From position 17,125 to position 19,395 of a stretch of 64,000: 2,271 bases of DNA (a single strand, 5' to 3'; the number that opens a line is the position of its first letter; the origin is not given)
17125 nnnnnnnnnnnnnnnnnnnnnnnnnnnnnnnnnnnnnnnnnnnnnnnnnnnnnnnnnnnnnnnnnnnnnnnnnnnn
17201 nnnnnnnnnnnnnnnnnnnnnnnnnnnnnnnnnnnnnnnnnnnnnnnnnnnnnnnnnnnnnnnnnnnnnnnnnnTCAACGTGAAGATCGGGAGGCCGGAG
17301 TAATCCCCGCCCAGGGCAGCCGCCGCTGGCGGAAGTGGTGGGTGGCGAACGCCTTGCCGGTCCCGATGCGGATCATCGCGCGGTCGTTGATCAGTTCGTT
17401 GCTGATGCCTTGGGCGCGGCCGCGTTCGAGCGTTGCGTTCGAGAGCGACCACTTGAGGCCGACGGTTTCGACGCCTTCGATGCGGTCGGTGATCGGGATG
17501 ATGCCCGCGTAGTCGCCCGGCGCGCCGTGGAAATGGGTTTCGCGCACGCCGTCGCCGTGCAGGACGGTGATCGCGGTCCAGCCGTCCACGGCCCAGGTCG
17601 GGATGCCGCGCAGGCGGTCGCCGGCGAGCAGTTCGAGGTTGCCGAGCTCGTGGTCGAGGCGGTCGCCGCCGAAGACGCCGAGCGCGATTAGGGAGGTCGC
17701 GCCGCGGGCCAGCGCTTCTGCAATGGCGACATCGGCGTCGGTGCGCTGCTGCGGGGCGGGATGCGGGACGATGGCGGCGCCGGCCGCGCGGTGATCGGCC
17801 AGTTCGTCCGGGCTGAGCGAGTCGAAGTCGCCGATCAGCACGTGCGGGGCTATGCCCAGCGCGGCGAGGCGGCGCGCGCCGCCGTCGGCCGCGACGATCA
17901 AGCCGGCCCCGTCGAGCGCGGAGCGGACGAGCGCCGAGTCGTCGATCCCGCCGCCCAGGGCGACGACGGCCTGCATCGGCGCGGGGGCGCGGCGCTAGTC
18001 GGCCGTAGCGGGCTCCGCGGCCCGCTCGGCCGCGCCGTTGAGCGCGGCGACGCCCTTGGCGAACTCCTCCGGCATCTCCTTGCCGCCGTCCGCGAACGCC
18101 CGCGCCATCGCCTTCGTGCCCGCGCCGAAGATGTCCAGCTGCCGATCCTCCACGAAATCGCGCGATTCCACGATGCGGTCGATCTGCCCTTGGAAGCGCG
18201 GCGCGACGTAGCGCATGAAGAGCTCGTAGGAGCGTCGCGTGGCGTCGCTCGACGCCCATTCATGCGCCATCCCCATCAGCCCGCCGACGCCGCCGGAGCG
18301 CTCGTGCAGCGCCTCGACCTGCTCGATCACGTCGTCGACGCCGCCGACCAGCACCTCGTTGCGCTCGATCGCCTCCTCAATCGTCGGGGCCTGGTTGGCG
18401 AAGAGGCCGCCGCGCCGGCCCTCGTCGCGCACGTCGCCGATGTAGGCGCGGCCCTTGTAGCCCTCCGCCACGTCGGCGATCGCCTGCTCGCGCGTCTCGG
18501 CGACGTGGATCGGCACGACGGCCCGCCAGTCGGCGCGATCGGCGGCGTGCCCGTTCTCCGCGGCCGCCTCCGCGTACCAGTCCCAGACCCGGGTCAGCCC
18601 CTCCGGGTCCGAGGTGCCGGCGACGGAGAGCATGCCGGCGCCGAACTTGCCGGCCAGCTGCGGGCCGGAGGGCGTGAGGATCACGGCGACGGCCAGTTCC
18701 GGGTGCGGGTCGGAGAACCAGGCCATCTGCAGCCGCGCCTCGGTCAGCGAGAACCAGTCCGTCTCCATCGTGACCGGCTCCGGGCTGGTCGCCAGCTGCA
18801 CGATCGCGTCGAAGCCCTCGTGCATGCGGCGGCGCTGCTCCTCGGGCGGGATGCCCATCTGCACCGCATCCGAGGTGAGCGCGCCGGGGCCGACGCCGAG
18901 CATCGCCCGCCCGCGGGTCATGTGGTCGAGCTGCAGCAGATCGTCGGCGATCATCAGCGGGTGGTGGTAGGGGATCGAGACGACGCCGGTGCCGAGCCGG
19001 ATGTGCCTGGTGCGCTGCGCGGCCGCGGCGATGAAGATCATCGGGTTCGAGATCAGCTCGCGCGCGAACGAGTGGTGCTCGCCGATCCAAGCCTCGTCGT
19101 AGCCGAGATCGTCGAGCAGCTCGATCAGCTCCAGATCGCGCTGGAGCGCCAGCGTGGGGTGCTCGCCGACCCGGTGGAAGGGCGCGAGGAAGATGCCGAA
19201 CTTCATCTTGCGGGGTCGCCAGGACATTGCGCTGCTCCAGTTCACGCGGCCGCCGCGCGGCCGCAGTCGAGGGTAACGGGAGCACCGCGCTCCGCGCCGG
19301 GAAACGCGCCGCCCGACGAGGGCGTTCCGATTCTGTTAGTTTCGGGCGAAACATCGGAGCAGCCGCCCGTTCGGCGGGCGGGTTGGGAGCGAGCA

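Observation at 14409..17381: Variable cassette slot between convergent sulfatase-like and thiamine-pyrophosphokinase genes: two cargo cassettes, each flanked by duplicated gene-tail repeats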

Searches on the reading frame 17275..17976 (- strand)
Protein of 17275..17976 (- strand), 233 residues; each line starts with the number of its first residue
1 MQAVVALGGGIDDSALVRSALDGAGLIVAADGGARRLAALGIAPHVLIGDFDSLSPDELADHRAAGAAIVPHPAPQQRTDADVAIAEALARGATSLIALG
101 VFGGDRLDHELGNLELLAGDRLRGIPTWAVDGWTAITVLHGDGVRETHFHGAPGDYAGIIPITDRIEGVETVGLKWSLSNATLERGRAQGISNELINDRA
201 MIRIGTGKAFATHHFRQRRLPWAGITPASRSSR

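Call 6: search_protein_families(library=pfam, proteins=[window:17275-17976:-], max_evalue=0.01)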
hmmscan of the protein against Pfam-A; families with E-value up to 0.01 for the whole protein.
window:17275-17976:- (233 aa): 2 families
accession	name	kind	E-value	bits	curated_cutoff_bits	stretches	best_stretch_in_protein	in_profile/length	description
PF04263.21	TPK_catalytic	-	7.5e-23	81.1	30.7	1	19-118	3-102/113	Thiamin pyrophosphokinase, catalytic domain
PF04265.19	TPK_B1_binding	-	3.4e-11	43.1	22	1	153-205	10-63/67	Thiamin pyrophosphokinase, vitamin B1 binding domain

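Call 9: find_encoding_contigs(protein=window:17275-17976:-, flank=10000, max_places=10)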
Protein window:17275-17976:- (233 aa): no gene with exactly this product is on record in the collection.

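Call 31: find_homologous_proteins(query=window:17311-17976:-, max_evalue=1e-40)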
Query window:17311-17976:- (222 aa): 72 proteins with E <= 1e-40 among 8000 candidates.
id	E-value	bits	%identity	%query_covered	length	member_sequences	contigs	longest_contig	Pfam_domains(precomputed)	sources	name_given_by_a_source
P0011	1.2e-132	458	96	100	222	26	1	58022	PF04265.20,PF04263.22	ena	-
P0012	1.5e-123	429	90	100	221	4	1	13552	PF04265.20,PF04263.22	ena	-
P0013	1.6e-121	422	89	100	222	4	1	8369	PF04265.20,PF04263.22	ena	-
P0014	4.6e-120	417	86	100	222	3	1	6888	PF04265.20,PF04263.22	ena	-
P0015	7.9e-118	410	86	100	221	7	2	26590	PF04265.20,PF04263.22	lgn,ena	-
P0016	1.1e-117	409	85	100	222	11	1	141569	PF04265.20,PF04263.22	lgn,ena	-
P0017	2.7e-115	402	85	100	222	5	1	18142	PF04265.20,PF04263.22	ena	-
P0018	2.8e-95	336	71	100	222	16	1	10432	PF04265.20,PF04263.22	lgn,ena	-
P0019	5.4e-94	332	69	100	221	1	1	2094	PF04265.20,PF04263.22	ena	-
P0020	4.6e-93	329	69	100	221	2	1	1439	PF04265.20,PF04263.22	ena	-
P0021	1.4e-91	324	69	100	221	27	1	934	PF04265.20,PF04263.22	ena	-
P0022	2.6e-91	323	69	100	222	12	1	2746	PF04265.20,PF04263.22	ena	-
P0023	4.7e-91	322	68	100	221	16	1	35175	PF04265.20,PF04263.22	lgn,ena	-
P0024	2.2e-90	320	69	100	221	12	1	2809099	PF04265.20,PF04263.22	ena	-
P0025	4.9e-90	319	68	100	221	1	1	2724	PF04265.20,PF04263.22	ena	-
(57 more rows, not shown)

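Call 34: find_encoding_contigs(protein=P0011, flank=8000, max_places=8)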
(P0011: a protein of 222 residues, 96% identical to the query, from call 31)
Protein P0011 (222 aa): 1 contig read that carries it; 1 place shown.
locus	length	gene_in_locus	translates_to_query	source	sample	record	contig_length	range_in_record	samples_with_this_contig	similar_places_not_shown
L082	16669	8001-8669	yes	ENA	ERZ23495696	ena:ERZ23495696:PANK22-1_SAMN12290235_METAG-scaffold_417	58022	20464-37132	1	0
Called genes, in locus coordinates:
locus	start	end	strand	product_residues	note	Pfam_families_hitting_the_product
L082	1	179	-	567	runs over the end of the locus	PF03485:Arg_tRNA_synt_N, PF00750:tRNA-synt_1d, PF05746:DALR_1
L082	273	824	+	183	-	-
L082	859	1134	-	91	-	-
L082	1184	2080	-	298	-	PF12911:OppC_N, PF00528:BPD_transp_1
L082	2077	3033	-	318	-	PF19300:BPD_transp_1_N, PF00528:BPD_transp_1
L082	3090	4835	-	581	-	PF00496:SBP_bac_5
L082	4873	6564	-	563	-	PF00496:SBP_bac_5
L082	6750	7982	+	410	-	PF00296:Bac_luciferase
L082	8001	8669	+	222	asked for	PF04263:TPK_catalytic, PF04265:TPK_B1_binding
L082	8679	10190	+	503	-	PF01555:N6_N4_Mtase, PF04471:Mrr_cat (weak)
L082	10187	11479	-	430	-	PF00753:Lactamase_B, PF14863:Alkyl_sulf_dimr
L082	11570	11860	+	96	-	PF09723:Zn_ribbon_8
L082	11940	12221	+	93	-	PF10502:Peptidase_S26 (faint)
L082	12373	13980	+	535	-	PF00118:Cpn60_TCP1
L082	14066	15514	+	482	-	PF00224:PK, PF02887:PK_C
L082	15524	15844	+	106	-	PF00462:Glutaredoxin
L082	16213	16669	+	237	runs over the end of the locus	PF01972:SDH_protease, PF25145:NfeD1b_N (weak)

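Call 35: find_encoding_contigs(protein=P0013, flank=8000, max_places=6)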
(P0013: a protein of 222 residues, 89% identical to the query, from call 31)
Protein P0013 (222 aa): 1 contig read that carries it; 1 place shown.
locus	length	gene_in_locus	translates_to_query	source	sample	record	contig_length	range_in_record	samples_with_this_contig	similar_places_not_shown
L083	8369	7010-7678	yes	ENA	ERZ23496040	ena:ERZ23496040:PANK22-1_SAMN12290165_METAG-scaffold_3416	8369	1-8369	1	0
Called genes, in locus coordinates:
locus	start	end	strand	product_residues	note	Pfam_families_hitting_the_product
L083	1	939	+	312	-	?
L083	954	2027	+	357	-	PF01408:GFO_IDH_MocA, PF02894:GFO_IDH_MocA_C, PF22725:GFO_IDH_MocA_C3 (weak)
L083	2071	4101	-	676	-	PF10460:Peptidase_M30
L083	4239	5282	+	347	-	PF04069:OpuAC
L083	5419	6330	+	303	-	PF00528:BPD_transp_1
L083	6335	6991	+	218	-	PF00005:ABC_tran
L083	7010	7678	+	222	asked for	PF04263:TPK_catalytic, PF04265:TPK_B1_binding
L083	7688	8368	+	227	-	?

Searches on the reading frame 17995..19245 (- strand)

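Call 6: search_protein_families(library=pfam, proteins=[window:17995-19245:-], max_evalue=0.01)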
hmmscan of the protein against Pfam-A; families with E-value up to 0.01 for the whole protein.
window:17995-19245:- (416 aa): 1 family
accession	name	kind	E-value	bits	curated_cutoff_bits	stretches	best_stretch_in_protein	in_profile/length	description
PF00296.26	Bac_luciferase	-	2.7e-52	178.5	27.9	1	14-316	1-310/314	Luciferase-like monooxygenase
